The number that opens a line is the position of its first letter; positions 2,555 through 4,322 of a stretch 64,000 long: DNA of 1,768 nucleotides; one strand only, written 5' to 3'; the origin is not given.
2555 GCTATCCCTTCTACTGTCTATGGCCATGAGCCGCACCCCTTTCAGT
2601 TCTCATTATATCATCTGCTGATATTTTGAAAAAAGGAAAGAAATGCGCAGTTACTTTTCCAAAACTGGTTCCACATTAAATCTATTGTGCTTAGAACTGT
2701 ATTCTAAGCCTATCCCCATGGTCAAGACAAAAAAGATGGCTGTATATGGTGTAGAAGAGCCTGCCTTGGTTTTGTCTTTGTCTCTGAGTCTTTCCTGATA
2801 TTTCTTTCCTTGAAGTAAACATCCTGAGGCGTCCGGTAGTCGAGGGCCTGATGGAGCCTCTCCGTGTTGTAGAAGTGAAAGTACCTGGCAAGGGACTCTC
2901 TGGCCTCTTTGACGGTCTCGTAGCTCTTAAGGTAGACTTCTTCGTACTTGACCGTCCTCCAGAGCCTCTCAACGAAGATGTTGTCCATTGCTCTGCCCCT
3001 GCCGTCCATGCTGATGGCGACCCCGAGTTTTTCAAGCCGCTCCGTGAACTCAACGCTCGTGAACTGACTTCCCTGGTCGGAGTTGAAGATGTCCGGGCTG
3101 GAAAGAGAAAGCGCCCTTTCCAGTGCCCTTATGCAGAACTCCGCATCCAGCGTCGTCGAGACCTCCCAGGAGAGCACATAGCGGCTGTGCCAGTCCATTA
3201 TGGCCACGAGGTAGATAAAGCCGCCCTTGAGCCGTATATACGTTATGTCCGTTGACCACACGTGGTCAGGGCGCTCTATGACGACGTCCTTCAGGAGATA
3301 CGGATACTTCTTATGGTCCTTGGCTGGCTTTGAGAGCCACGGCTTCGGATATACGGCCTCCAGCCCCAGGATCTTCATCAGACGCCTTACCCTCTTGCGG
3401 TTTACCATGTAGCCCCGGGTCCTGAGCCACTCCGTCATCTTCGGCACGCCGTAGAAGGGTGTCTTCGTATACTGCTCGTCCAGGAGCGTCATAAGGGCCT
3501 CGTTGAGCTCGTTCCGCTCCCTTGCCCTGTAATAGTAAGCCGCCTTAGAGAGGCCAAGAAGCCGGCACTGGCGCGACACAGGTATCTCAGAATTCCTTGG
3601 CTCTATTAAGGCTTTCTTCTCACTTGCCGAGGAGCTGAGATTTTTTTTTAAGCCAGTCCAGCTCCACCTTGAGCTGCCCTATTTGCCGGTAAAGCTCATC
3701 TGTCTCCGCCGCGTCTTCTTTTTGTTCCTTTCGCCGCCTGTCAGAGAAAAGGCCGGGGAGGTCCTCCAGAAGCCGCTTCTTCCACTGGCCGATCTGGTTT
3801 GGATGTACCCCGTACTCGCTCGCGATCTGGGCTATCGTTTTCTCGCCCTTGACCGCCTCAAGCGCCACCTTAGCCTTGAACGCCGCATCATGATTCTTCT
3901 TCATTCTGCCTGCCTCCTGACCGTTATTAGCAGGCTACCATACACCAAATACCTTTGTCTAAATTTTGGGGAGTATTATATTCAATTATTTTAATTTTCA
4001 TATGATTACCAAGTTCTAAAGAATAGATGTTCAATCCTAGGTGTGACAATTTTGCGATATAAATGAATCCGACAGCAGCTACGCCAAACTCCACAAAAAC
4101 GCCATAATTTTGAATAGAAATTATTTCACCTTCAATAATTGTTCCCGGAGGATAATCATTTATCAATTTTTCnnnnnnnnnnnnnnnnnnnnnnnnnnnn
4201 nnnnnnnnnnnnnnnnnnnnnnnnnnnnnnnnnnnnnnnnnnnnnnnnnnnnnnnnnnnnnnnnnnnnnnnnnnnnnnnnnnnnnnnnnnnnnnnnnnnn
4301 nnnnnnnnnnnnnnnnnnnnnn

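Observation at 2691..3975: IS3-family element has inserted into the last codons of the island gene; the native 3' end continues on the other side of the IS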

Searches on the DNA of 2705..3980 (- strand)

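Call 59: search_dna_similar(query=window:2705-3980:-, collection=plasmids, mode=distant, max_rows=10)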
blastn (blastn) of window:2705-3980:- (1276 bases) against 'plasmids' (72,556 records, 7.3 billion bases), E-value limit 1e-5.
Records with a match: 1090; places in all: 1777; records where one place covers at least 80% of the query: 0.
Best place of each record, by identity: 60-80% 1090.
By first word of the organism name: Klebsiella 405; Escherichia 175; Bradyrhizobium 86; Enterobacter 47; Pseudosulfitobacter 38; Pseudomonas 36; Rhizobium 36; Sinorhizobium 31; Burkholderia 26; Citrobacter 17; and 83 more.
By predicted mobility (MOB-suite, as given by PLSDB): conjugative 670; non-mobilizable 300; mobilizable 120.
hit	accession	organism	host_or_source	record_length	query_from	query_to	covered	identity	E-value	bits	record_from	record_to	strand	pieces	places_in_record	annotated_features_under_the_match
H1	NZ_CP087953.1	Desulfosarcina sp. BuS5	-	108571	101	1078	77%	64.1%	5e-24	121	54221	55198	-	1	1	IS3 family transposase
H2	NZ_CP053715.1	Lichenicola cladoniae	Cladonia borealis,cell culture,lichen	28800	88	1171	50%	66.5%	3e-15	162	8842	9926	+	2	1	none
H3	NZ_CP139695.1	Limimaricola variabilis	Bacterial Culture,hydrothermal vent ...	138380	407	1051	51%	64.2%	2e-17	99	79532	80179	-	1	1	IS3 family transposase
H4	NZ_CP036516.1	Lichenihabitans psoromatis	Psoroma sp.,culture,Lichen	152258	85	1070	45%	68.0%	1e-25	187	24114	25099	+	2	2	none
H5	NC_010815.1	Trichlorobacter lovleyi SZ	-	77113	281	1082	44%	67.0%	3e-20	172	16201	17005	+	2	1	IS3-like element ISGlo6 family transposase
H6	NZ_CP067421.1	Skermanella sp. TT6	Homo sapiens,single cell,skin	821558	96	1115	42%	70.0%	2e-29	218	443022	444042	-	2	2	none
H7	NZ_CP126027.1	Bradyrhizobium elkanii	Glycine max,soybean,root nodule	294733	96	1069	41%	70.6%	6e-30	223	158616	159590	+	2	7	IS3 family transposase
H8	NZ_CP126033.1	Bradyrhizobium elkanii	Glycine max,soybean,root nodule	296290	96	1069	41%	70.4%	3e-28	218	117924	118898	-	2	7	IS3 family transposase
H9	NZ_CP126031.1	Bradyrhizobium elkanii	Glycine max,soybean,root nodule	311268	96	1069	41%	70.4%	3e-28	218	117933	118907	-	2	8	IS3 family transposase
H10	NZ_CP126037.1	Bradyrhizobium elkanii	Glycine max,soybean,root nodule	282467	96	1069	41%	70.4%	3e-28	218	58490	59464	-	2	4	none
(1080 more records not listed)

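Call 61: get_annotated_region(hit=H5, flank=700)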
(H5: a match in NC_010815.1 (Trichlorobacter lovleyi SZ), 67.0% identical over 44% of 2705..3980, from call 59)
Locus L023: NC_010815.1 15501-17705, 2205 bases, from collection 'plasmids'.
description: Trichlorobacter lovleyi SZ plasmid pGLOV01, complete sequence
organism: Trichlorobacter lovleyi SZ (NCBI taxid 398767)
taxonomy: Bacteria; Thermodesulfobacteriota; Desulfuromonadia; Geobacterales; Geobacteraceae; Trichlorobacter; Trichlorobacter lovleyi; Trichlorobacter lovleyi SZ
host: -; source: -; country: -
typing (MOB-suite, as given by PLSDB): mobilizable; replicon rep_cluster_739; relaxase MOBP
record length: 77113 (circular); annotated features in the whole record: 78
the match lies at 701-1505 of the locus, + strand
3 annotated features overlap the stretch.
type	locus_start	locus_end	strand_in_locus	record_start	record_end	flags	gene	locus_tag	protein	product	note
CDS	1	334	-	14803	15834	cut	-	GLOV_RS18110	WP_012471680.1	efflux RND transporter periplasmic adaptor subunit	-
CDS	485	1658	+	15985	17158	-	-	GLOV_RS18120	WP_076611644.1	IS3-like element ISGlo6 family transposase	GO:0006313 - DNA transposition [Evidence IEA]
CDS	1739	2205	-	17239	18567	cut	-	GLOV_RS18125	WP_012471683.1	IS5-like element ISGlo4 family transposase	GO:0006313 - DNA transposition [Evidence IEA]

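Call 62: get_annotated_region(hit=H1, flank=700)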
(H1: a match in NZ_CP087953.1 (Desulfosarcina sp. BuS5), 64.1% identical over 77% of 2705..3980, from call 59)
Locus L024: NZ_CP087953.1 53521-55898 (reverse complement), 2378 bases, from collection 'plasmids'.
description: Desulfosarcina sp. BuS5 plasmid unnamed1, complete sequence
organism: Desulfosarcina sp. BuS5 (NCBI taxid 933262)
taxonomy: Bacteria; Thermodesulfobacteriota; Desulfobacteria; Desulfobacterales; Desulfosarcinaceae; Desulfosarcina; Desulfosarcina sp. BuS5
host: -; source: -; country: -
typing (MOB-suite, as given by PLSDB): non-mobilizable
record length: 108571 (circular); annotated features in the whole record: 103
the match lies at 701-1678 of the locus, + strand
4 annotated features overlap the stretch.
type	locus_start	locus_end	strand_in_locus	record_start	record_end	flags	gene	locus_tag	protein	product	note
CDS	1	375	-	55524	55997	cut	-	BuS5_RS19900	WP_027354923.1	PEP-CTERM sorting domain-containing protein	-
CDS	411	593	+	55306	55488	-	-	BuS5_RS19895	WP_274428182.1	hypothetical protein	-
CDS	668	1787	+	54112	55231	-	-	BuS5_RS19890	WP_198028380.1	IS3 family transposase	-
CDS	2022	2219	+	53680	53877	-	-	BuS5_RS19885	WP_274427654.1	hypothetical protein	-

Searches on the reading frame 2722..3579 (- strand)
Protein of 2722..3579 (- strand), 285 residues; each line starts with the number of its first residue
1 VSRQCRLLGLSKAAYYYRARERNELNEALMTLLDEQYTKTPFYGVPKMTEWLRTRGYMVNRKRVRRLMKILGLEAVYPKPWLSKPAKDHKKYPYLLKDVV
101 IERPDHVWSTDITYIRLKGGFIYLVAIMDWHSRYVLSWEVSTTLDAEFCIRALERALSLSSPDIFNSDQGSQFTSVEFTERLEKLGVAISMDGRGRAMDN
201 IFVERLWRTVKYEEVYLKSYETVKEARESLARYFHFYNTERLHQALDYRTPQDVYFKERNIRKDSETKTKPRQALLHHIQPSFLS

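Call 5: search_protein_families(library=pfam, proteins=[window:2722-3579:-])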
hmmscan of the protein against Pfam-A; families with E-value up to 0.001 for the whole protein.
window:2722-3579:- (285 aa): 5 families
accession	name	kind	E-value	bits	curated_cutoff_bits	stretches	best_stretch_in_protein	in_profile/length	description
PF00665.32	rve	-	3.1e-24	85.6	32.6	1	102-196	2-101/102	Integrase core domain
PF13683.12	rve_3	-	2.1e-17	63.1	26.5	1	186-251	2-67/67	Integrase core domain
PF13276.12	HTH_21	-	1.3e-16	61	28.1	1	24-80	1-59/60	HTH-like domain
PF13333.12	rve_2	-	6.3e-05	23.5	22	1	206-252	3-49/56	Integrase core domain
PF24764.1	rva_4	-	0.00051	20.3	26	0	102-222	5-123/194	Integrase core domain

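Call 8: find_encoding_contigs(protein=window:2722-3579:-, flank=3000, max_places=10)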
Protein window:2722-3579:- (285 aa): 5 contigs read that carry it; 3 places shown.
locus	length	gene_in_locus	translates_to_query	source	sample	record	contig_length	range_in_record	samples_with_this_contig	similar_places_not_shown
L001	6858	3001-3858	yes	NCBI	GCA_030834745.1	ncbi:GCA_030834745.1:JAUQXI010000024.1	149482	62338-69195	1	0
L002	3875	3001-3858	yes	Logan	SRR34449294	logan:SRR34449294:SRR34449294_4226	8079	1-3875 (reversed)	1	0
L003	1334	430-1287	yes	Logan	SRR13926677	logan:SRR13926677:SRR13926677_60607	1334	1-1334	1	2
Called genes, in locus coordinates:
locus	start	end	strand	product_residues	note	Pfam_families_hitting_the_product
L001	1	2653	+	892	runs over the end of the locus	PF04313:HSDR_N, PF13401:AAA_22 (faint), PF00575:S1 (faint)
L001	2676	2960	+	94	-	PF01527:HTH_Tnp_1 (weak), PF13518:HTH_28 (weak)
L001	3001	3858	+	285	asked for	PF13276:HTH_21, PF00665:rve, PF13683:rve_3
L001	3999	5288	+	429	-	PF14417:MEDS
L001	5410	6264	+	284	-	PF09674:DUF2400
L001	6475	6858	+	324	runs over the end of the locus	PF00348:polyprenyl_synt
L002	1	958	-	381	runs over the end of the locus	-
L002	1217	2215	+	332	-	PF03235:GmrSD_N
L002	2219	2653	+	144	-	-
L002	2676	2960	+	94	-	PF01527:HTH_Tnp_1 (weak), PF13518:HTH_28 (weak)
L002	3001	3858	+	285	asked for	PF13276:HTH_21, PF00665:rve, PF13683:rve_3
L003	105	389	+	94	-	PF01527:HTH_Tnp_1 (weak), PF13518:HTH_28 (weak)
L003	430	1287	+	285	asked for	PF13276:HTH_21, PF00665:rve, PF13683:rve_3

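Call 33: search_protein_families(library=ncbifam, max_evalue=0.001, proteins=[window:2722-3579:-])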
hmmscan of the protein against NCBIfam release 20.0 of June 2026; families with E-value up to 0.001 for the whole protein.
window:2722-3579:- (285 aa): 5 families
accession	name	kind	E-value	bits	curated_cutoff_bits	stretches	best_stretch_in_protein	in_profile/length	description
NF033516.0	transpos_IS3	equivalog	6.9e-83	278.9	160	1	2-254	104-368/369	IS3 family transposase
NF033577.2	transpos_IS481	equivalog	3.7e-30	105.4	224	1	20-255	54-284/284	IS481 family transposase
NF033587.1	transpos_IS6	equivalog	1.4e-07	31.4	125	1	102-240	65-201/202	IS6 family transposase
NF006918.0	PRK09409.1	subfamily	6.9e-05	22.6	597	1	59-263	87-292/301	IS2 transposase TnpB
NF033545.0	transpos_IS630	equivalog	0.00032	20.3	100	0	18-119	52-158/299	IS630 family transposase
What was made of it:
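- On IS3 family: NCBIfam transpos_IS3 scores 278.9 bits, cut-off 160 (call 33).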

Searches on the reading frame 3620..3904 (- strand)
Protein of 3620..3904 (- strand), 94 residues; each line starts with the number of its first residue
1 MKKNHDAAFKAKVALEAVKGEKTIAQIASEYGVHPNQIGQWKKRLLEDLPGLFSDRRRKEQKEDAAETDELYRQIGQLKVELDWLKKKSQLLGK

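Call 5: search_protein_families(library=pfam, proteins=[window:3620-3904:-])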
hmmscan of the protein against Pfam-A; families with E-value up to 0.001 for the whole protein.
window:3620-3904:- (94 aa): 4 families
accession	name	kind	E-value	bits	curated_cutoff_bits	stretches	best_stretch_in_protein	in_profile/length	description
PF01527.26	HTH_Tnp_1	-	8.9e-08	32.7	24.1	1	5-73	7-72/75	Transposase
PF13518.12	HTH_28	-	5.1e-07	30.1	25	1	9-48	1-39/52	Helix-turn-helix domain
PF13384.12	HTH_23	-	0.00016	21.8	24.6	1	15-52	11-49/50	Homeodomain-like domain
PF13551.12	HTH_29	-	0.00039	20.9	28.1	1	11-59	2-50/64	Winged helix-turn helix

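Call 29: find_encoding_contigs(protein=window:3620-3904:-, flank=2500, max_places=10)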
Protein window:3620-3904:- (94 aa): 5 contigs read that carry it; 3 places shown.
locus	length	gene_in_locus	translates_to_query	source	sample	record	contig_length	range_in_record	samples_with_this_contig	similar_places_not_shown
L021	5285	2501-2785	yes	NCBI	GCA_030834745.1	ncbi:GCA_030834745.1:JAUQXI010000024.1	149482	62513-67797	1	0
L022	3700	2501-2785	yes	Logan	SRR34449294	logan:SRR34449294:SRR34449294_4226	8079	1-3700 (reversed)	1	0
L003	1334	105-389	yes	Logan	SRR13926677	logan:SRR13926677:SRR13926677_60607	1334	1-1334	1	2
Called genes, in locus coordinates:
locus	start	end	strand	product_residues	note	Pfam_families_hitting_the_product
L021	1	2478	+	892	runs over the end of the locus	PF04313:HSDR_N, PF13401:AAA_22 (faint), PF00575:S1 (faint)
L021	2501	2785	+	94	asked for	PF01527:HTH_Tnp_1 (weak), PF13518:HTH_28 (weak)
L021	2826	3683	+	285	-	PF13276:HTH_21, PF00665:rve, PF13683:rve_3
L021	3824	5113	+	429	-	PF14417:MEDS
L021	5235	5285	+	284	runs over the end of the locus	PF09674:DUF2400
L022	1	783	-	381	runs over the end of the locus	-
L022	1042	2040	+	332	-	PF03235:GmrSD_N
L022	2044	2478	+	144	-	-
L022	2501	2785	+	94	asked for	PF01527:HTH_Tnp_1 (weak), PF13518:HTH_28 (weak)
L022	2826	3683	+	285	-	PF13276:HTH_21, PF00665:rve, PF13683:rve_3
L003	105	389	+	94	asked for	PF01527:HTH_Tnp_1 (weak), PF13518:HTH_28 (weak)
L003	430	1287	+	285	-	PF13276:HTH_21, PF00665:rve, PF13683:rve_3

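Call 33: search_protein_families(library=ncbifam, max_evalue=0.001, proteins=[window:3620-3904:-])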
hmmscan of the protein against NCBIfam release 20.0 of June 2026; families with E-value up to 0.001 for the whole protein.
window:3620-3904:- (94 aa): 4 families
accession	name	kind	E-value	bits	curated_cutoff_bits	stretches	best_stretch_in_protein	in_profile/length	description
NF033516.0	transpos_IS3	equivalog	2.3e-13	50.2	160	1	9-92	2-85/369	IS3 family transposase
NF047595.1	IS66_ISRel24_TnpA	equivalog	6.2e-08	33.2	74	1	2-54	2-47/113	IS66-like element accessory protein TnpA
NF033577.2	transpos_IS481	equivalog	4e-05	23.3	224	1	11-84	3-77/284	IS481 family transposase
NF033545.0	transpos_IS630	equivalog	0.00027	20.5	100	1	15-75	6-68/299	IS630 family transposase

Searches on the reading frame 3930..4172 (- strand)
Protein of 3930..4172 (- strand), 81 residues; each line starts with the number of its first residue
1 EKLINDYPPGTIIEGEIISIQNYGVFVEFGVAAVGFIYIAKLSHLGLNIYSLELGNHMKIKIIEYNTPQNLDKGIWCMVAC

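Call 31: search_protein_families(library=pfam, max_evalue=0.1, proteins=[window:3930-4172:-])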
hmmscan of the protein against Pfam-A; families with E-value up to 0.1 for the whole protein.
seq(81 aa): 1 family
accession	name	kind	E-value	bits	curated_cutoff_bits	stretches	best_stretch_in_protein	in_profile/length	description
PF00575.29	S1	-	4.7e-07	30.5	22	1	8-44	3-39/74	S1 RNA binding domain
